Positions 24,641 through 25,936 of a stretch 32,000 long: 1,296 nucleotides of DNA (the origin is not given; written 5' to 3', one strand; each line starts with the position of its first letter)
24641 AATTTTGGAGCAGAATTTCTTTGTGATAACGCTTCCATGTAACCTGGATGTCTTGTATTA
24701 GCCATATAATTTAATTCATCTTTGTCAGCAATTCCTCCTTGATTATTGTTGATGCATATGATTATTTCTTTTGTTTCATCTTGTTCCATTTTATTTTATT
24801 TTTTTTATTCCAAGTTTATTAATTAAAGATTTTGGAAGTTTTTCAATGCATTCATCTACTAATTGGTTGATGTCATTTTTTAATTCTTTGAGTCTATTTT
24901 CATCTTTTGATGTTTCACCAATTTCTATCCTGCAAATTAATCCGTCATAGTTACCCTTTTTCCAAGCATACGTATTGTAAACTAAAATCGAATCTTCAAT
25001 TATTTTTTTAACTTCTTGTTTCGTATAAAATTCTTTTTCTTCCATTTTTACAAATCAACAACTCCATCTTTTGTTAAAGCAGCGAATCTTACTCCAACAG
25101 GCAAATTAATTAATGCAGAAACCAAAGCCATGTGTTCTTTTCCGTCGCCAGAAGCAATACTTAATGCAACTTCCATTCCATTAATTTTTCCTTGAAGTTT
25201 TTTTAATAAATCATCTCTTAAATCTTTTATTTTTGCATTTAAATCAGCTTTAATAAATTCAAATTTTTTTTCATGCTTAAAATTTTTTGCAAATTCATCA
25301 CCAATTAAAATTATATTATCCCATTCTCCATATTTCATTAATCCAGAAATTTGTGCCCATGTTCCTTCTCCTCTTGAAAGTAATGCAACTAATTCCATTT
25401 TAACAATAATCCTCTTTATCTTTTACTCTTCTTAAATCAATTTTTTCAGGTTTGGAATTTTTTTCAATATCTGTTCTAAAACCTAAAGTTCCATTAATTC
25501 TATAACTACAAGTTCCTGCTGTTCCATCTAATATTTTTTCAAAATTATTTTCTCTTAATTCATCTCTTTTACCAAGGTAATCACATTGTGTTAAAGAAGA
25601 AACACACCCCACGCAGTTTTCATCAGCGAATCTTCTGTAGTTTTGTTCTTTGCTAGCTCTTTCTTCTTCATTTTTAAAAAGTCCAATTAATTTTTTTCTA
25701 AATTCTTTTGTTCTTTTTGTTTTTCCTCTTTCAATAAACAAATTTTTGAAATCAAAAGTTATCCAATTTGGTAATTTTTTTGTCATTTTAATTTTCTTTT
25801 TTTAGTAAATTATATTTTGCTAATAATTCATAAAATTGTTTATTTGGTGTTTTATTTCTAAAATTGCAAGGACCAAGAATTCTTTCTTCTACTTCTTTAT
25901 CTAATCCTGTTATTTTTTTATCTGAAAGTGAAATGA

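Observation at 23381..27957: Thirteen-gene, translationally coupled ORFan operon (ASCH + minimal CARF-like protein) abutting the 23S rRNA gene: best candidate for an undescribed system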

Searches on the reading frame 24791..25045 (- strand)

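Call 7: search_protein_families(library=pfam, max_evalue=1, proteins=[window:24791-25045:-])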
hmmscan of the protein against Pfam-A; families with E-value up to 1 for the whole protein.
window:24791-25045:- (84 aa): 3 families
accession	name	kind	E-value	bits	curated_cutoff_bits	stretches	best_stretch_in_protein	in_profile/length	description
PF07743.18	HSCB_C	-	0.01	16.7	22.1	1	41-74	15-48/74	HSCB C-terminal oligomerisation domain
PF05205.17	COMPASS-Shg1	-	0.019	16.2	24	1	29-76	8-53/102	COMPASS (Complex proteins associated with Set1p) component shg1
PF05289.16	BLYB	-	0.038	14.6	25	1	9-82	23-97/120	Borrelia hemolysin accessory protein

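Call 11: search_protein_families(library=phrogs, max_evalue=0.1, proteins=[window:24791-25045:-])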
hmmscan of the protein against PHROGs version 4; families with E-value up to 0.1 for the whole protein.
window:24791-25045:- (84 aa): 2 families
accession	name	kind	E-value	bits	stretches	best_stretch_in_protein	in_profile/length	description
phrog_22914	-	unknown function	0.0023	18.6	1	48-78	7-37/54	-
phrog_10739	-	tail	0.015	16.5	1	3-68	6-73/125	tail length tape measure protein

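Call 44: search_protein_families(library=ncbifam, max_evalue=0.1, proteins=[window:24791-25045:-])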
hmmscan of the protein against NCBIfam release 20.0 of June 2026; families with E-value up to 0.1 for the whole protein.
window:24791-25045:- (84 aa): 1 family
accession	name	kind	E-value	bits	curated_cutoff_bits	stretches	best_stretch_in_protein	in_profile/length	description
NF008685.0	PRK11702.1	equivalog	0.059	14.1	115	0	11-52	45-84/108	hypothetical protein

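Call 45: search_protein_families(library=padloc, max_evalue=0.1, proteins=[window:24791-25045:-])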
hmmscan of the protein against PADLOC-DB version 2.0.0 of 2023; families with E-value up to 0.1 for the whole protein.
window:24791-25045:- (84 aa): 0 families

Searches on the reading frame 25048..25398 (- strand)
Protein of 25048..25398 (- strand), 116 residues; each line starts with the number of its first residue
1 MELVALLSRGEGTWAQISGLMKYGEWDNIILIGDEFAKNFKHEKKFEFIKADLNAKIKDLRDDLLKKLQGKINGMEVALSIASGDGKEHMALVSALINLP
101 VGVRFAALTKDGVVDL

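Call 7: search_protein_families(library=pfam, max_evalue=1, proteins=[window:25048-25398:-])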
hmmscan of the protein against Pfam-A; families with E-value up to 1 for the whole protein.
window:25048-25398:- (116 aa): 0 families

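Call 11: search_protein_families(library=phrogs, max_evalue=0.1, proteins=[window:25048-25398:-])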
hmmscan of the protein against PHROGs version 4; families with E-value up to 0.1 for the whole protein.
window:25048-25398:- (116 aa): 0 families

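Call 20: find_homologous_proteins(query=window:25048-25398:-, max_evalue=0.001)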
Query window:25048-25398:- (116 aa): 3266 proteins with E <= 0.001 among 3277 candidates; the best 120 are listed.
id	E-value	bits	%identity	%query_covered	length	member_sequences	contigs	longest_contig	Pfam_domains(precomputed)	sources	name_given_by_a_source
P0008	5.9e-68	244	100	100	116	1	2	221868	-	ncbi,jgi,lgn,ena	ncbi:MAG: hypothetical protein WCT51_04500 [Candidatus Shapirobacteria bacterium]|jgi:hypothetical p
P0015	3.5e-60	219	83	100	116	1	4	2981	-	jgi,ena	-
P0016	2.0e-59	216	87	100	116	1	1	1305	-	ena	-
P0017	5.8e-59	215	87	100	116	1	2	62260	-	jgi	-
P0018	1.2e-58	214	84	100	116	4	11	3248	-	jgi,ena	-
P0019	1.4e-58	213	84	100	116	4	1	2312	-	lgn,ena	-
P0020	2.2e-58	213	84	100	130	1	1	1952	-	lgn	-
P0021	2.8e-58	212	85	100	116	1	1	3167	-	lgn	-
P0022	3.7e-58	212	84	100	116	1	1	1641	-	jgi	jgi:hypothetical protein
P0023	4.3e-58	212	83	100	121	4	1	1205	-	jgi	-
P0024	4.5e-58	212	85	100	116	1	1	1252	-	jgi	jgi:ERCC4-related helicase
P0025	1.6e-57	210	84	100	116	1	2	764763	-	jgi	jgi:ERCC4-related helicase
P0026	1.7e-57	210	82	100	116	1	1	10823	-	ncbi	-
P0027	1.8e-57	210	81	100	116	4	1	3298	-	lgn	-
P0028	1.8e-57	210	81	100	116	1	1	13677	-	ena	-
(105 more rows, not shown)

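Call 21: find_encoding_contigs(protein=P0017, flank=10000, max_places=4)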
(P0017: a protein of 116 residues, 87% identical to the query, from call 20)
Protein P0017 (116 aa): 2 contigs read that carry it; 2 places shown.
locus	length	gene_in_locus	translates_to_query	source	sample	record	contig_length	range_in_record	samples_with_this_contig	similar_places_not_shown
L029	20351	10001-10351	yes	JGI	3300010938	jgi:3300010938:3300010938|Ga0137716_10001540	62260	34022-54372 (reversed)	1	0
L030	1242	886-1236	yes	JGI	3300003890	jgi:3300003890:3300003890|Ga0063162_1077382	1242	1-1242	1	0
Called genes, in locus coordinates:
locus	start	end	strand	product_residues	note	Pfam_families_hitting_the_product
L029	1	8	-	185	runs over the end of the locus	PF00237:Ribosomal_L22 (weak)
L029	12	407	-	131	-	PF00203:Ribosomal_S19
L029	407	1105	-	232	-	PF03947:Ribosomal_L2_C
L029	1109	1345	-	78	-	PF00276:Ribosomal_L23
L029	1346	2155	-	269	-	PF00573:Ribosomal_L4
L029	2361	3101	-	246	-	-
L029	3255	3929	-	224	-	-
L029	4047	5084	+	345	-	PF01594:AI-2E_transport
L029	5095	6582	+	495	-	PF02885:Glycos_trans_3N, PF00591:Glycos_transf_3, PF07831:PYNP_C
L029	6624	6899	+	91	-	-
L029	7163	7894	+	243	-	PF09335:VTT_dom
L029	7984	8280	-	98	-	PF00428:Ribosomal_60s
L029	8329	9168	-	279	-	PF00466:Ribosomal_L10, PF17777:RL10P_insert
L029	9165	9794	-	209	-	PF00687:Ribosomal_L1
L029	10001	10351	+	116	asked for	-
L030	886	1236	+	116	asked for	-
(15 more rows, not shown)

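Call 22: find_encoding_contigs(protein=P0025, flank=10000, max_places=4)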
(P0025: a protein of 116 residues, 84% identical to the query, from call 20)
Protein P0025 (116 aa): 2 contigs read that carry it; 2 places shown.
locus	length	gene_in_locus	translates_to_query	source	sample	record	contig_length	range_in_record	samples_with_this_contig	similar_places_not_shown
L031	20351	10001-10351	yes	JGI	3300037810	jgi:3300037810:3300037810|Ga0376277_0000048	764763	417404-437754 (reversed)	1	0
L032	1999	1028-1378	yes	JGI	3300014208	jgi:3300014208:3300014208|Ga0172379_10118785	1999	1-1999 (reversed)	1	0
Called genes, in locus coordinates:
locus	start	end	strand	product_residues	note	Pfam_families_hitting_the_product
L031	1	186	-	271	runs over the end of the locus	PF00297:Ribosomal_L3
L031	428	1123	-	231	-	-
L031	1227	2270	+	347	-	PF01594:AI-2E_transport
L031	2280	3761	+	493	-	PF02885:Glycos_trans_3N, PF00591:Glycos_transf_3, PF07831:PYNP_C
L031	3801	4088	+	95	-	-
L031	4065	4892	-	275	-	-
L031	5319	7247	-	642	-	PF00270:DEAD (faint), PF04851:ResIII, PF13307:Helicase_C_2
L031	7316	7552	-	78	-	-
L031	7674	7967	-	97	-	PF00428:Ribosomal_60s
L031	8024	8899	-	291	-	PF00466:Ribosomal_L10, PF17777:RL10P_insert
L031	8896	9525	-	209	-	PF00687:Ribosomal_L1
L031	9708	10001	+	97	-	-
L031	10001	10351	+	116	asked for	-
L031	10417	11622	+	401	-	PF20030:bpMoxR (faint), PF07728:AAA_5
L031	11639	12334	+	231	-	-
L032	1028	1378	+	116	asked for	-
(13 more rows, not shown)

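Call 25: search_solved_structures(query=A1, max_evalue=10, show_alignments=2)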
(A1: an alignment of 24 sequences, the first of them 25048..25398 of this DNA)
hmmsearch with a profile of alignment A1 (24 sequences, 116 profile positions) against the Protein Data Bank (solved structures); distinct sequences matched with E-value up to 10: 7.
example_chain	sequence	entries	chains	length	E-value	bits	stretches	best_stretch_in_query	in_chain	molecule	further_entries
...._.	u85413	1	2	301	0.042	16.8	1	46-110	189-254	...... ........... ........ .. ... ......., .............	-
7al0_A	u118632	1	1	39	0.13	15.3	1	53-80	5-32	Heymonin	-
8pn5_A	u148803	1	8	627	0.91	12.5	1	30-65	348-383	DUF3472 domain-containing protein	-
8pn3_A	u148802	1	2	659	0.98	12.4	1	30-65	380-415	DUF3472 domain-containing protein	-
8pmu_A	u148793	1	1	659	0.98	12.4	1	30-65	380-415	DUF3472 domain-containing protein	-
4yc7_B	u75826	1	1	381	1.4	11.9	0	37-74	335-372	Formin-like protein 2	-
1deq_A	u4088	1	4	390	2.6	11.1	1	30-69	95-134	FIBRINOGEN (ALPHA CHAIN)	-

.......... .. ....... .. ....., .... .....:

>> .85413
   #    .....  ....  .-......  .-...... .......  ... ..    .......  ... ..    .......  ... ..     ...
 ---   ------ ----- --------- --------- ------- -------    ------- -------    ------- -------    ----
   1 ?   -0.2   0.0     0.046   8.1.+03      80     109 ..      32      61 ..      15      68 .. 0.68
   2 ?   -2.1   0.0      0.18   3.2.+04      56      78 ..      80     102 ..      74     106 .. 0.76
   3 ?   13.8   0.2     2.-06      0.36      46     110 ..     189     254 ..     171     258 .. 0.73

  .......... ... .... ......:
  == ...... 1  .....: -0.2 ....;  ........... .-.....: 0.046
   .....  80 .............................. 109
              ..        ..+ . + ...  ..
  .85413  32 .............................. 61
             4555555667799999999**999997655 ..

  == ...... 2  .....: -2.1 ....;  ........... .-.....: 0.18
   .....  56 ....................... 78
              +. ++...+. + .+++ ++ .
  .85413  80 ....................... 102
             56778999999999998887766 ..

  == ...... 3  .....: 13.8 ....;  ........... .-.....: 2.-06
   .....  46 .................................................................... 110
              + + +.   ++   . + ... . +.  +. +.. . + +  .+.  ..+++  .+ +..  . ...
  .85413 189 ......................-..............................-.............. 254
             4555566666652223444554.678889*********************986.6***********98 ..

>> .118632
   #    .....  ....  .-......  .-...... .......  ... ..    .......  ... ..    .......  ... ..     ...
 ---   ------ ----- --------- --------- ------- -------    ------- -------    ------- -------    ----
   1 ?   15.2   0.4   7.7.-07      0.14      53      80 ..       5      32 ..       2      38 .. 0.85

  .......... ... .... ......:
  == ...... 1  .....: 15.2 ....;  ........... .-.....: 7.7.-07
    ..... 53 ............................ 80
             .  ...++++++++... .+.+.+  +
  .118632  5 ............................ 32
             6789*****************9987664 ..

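Call 29: predict_structure(alignment_id=A1)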
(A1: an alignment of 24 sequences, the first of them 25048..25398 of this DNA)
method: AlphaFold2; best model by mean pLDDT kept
length: 116 residues; sequences in the alignment: 24
mean_pLDDT: 86.8   pTM: 0.82
mean pLDDT of the five models: 86.8, 62.8, 57.9, 57.7, 52.2
residues with pLDDT >= 90: 50; 70-90: 57; 50-70: 9; < 50: 0
segments of 3 or more residues with pLDDT < 50: none
pLDDT, mean of each block of 10 residues (from residue 1): 84 81 91 90 92 93 95 85 74 92 85 76
secondary structure, 60 per line:
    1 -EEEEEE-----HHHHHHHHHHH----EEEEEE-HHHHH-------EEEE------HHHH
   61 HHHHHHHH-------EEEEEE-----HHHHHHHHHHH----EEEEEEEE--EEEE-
elements in order: E2-7 H13-23 E28-33 H35-39 E47-50 H57-68 E76-81 H87-97 E102-109 E112-115

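Call 32: fold_search(model_id=the predicted structure, library=pdb)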
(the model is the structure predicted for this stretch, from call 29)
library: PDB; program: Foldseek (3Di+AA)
matches with E <= 10: 1244; with E <= 0.001: 0
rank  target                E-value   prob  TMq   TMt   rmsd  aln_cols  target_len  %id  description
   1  8q3y_A                1.7e-03  1.00  0.61  0.20   4.4       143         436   12  Crystal structure of apo Can2 from Thermoanaerobacter brockii (released 2023-11-22)
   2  8y7g_B                1.8e-03  1.00  0.61  0.17   5.3       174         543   11  Crystal structure of the Marinitoga sp. Csx1-Crn2 H495A mutant in complex with cyclic-tetraadenylate (cA4) (released 2024-07-17)
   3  7z55_AAA              3.5e-03  1.00  0.57  0.39   5.4       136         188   15  Crystal Structure of the Ring Nuclease 0455 from Sulfolobus islandicus (Sis0455) in complex with its substrate (released 2022-11-23)
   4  3h4i                  3.7e-03  1.00  0.55  0.21   5.3       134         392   12  Chimeric Glycosyltransferase for the generation of novel natural products (released 2009-07-28)
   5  8bao_B                4.2e-03  1.00  0.74  0.26   2.8       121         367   12  Dysgonamonadaceae bacterium CRISPR ancillary nuclease 2 (released 2022-11-30)
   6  8bao_A                4.2e-03  1.00  0.74  0.27   2.8       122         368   14  Dysgonamonadaceae bacterium CRISPR ancillary nuclease 2 (released 2022-11-30)
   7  8q44_B                4.5e-03  1.00  0.61  0.20   4.5       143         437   13  Crystal structure of cA4-bound Can2 (E364R) in complex with oligo-T DNA (released 2023-11-22)
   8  1f6d_B                4.8e-03  1.00  0.57  0.22   4.0       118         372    9  THE STRUCTURE OF UDP-N-ACETYLGLUCOSAMINE 2-EPIMERASE FROM E. COLI. (released 2000-12-13)
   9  8t66_A                5.1e-03  1.00  0.57  0.46   4.3       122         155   16  cA6 bound Cam1 (released 2024-01-10)
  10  6wxw_A                5.5e-03  1.00  0.62  0.23   4.9       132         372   15  crystal structure of apo Card1 (released 2020-12-30)
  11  8t65_B                5.5e-03  1.00  0.58  0.47   4.9       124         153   13  cA4 bound Cam1 (released 2024-01-10)
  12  8htw_A                5.8e-03  1.00  0.61  0.42   5.9       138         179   18  Crystal Structure of the ring nuclease Sso2081 Y133F mutant from Saccharolobus solfataricus in its apo form (released 2023-02-15)
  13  3h4t                  5.8e-03  0.99  0.55  0.21   5.3       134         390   12  Chimeric Glycosyltransferase for the generation of novel natural products - GtfAH1 in complex with UDP-2F-Glc (released 2009-07-28)
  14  8z4i_A                6.2e-03  1.00  0.65  0.23   4.2       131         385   12  crystal structure of Cdn1 in complex with cA3 (released 2026-02-04)
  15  8htw_B                6.6e-03  1.00  0.58  0.41   6.1       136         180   15  Crystal Structure of the ring nuclease Sso2081 Y133F mutant from Saccharolobus solfataricus in its apo form (released 2023-02-15)
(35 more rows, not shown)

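Call 44: search_protein_families(library=ncbifam, max_evalue=0.1, proteins=[window:25048-25398:-])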
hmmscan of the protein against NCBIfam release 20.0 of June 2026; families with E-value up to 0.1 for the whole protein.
window:25048-25398:- (116 aa): 0 families

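Call 45: search_protein_families(library=padloc, max_evalue=0.1, proteins=[window:25048-25398:-])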
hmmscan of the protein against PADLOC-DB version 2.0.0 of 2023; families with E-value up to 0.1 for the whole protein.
window:25048-25398:- (116 aa): 1 family
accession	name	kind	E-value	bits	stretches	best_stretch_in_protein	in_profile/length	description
PDLC00610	ZorB1|ZorB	-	0.0041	14.7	1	35-86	37-88/254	MotB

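Call 71: find_related_loci(query=window:25048-25398:-, collection=metagenome_contigs, flank=8000)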
Query window:25048-25398:- (116 aa) in metagenome_contigs; peptide patterns used: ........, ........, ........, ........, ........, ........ (x = any residue, [..] = any of these).
599 stretches matched a pattern (row limit reached: there are more); 461 encode a relative of the query (tblastn E <= 1e-3); the best 80 are kept; 80 distinct loci.
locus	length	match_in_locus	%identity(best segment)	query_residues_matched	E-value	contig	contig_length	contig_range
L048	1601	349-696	83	1-116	9e-68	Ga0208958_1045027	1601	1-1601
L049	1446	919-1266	83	1-116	3e-68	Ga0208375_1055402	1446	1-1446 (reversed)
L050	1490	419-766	84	1-116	3e-66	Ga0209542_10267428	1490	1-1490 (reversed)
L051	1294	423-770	83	1-116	3e-66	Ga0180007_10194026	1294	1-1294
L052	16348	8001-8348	82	1-116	3e-62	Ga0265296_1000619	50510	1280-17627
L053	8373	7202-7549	81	1-116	8e-62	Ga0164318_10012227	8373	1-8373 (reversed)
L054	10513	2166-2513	82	1-116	5e-61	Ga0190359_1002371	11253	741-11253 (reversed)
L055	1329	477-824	83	1-116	2e-64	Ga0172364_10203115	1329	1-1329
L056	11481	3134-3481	81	1-116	4e-61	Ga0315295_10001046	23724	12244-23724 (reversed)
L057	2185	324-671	79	1-116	1e-61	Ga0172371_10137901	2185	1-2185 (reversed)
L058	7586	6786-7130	78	1-115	1e-60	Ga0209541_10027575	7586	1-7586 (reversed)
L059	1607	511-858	78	1-116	1e-62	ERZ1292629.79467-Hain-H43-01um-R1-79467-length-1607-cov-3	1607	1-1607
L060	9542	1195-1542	79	1-116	4e-60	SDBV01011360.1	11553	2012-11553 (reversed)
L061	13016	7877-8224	79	1-116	4e-60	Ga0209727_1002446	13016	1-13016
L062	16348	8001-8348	78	1-116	3e-60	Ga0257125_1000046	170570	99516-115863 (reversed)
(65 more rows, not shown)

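Call 83: find_related_loci(query=window:25048-25398:-, collection=viral_contigs, flank=6000)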
Query window:25048-25398:- (116 aa) in viral_contigs; peptide patterns used: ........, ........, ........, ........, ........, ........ (x = any residue, [..] = any of these).
8 stretches matched a pattern, but none encodes a relative of the query by tblastn (E <= 1e-3).

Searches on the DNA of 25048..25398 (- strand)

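Call 64: search_rna_families(sources=[L039, L036, L031], threshold=gathering)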
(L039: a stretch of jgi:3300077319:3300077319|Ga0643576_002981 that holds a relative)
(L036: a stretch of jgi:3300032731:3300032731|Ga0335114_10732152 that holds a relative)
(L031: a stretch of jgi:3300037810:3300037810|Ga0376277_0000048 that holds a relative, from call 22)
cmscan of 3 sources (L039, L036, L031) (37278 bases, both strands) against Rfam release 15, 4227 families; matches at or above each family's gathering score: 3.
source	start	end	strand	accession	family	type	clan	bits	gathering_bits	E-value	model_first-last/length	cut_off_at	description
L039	3620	7230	+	RF02540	LSU_rRNA_archaea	Gene; rRNA;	CL00112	2025.5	50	0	1-2987/2987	no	Archaeal large subunit ribosomal RNA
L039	1263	2707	+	RF01959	SSU_rRNA_archaea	Gene; rRNA;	CL00111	1287.1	50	0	1-1478/1478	no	Archaeal small subunit ribosomal RNA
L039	2862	2933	+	RF00005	tRNA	Gene; tRNA;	CL00001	56.6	29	8.7e-10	1-71/71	no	tRNA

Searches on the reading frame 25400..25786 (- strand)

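Call 7: search_protein_families(library=pfam, max_evalue=1, proteins=[window:25400-25786:-])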
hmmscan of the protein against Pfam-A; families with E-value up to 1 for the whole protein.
window:25400-25786:- (128 aa): 1 family
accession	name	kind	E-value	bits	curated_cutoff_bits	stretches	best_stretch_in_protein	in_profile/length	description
PF10661.14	EssA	-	0.068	13.5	24.1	1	14-48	76-110/147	WXG100 protein secretion system (Wss), protein EssA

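Call 10: search_protein_families(library=phrogs, max_evalue=0.1, proteins=[window:25400-25786:-])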
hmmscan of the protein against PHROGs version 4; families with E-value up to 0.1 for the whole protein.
window:25400-25786:- (128 aa): 0 families

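Call 44: search_protein_families(library=ncbifam, max_evalue=0.1, proteins=[window:25400-25786:-])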
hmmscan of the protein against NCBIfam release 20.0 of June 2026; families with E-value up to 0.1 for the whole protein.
window:25400-25786:- (128 aa): 0 families

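Call 45: search_protein_families(library=padloc, max_evalue=0.1, proteins=[window:25400-25786:-])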
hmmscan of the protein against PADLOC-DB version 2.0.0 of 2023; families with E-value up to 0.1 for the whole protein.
window:25400-25786:- (128 aa): 0 families
